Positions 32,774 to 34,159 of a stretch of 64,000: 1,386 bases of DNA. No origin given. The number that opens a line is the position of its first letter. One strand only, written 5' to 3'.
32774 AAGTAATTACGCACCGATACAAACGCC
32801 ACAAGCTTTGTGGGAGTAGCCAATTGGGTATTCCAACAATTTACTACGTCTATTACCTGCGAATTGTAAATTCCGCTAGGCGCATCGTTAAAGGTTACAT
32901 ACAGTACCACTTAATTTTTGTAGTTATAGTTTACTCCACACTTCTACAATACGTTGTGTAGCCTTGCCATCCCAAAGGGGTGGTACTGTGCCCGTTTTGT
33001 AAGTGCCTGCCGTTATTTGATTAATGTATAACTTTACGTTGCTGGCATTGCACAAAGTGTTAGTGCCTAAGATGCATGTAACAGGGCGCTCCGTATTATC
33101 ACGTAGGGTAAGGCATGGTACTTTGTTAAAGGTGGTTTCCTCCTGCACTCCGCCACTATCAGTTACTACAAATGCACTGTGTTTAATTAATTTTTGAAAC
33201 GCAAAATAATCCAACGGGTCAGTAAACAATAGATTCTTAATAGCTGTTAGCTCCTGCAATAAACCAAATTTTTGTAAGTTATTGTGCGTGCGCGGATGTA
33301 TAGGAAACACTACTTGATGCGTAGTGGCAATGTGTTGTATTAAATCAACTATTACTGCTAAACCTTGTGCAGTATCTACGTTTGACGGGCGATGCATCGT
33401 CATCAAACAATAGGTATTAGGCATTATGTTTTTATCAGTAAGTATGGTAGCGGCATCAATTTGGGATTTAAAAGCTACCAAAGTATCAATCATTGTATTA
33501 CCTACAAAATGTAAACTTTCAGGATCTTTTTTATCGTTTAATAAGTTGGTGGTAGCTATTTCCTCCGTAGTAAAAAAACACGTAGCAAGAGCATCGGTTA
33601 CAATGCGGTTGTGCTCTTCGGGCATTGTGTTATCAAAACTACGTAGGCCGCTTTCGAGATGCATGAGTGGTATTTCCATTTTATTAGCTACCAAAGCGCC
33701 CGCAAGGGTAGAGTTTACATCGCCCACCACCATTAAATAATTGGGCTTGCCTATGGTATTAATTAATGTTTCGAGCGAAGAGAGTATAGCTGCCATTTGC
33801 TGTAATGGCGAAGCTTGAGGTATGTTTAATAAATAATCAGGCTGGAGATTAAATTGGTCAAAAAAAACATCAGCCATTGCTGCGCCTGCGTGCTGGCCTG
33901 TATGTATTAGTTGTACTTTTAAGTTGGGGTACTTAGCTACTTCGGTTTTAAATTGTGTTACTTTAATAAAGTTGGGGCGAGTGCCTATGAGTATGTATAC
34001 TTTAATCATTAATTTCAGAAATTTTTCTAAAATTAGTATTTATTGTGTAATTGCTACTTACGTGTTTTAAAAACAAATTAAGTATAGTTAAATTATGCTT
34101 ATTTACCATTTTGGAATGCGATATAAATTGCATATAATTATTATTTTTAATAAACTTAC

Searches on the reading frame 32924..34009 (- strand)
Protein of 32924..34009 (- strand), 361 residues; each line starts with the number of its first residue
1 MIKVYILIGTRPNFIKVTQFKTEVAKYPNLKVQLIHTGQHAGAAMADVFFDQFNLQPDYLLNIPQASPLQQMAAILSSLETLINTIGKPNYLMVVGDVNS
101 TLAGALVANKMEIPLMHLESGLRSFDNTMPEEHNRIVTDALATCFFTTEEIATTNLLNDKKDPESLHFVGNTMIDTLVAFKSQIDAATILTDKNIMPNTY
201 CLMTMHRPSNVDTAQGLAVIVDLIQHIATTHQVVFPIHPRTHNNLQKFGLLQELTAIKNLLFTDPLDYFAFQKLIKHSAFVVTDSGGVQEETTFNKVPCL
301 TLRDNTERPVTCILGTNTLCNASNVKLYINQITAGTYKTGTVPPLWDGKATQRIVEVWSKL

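Call 60: search_protein_families(library=pfam, proteins=[window:32924-34009:-], max_evalue=0.001)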
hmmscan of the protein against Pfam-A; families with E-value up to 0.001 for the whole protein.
window:32924-34009:- (361 aa): 2 families
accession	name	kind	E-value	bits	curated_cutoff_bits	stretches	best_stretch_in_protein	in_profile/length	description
PF02350.25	Epimerase_2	-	2.7e-90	303.2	30.6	1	23-357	2-345/347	UDP-N-acetylglucosamine 2-epimerase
PF02684.21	LpxB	-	0.00091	18.6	22.6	0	165-300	154-284/374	Lipid-A-disaccharide synthetase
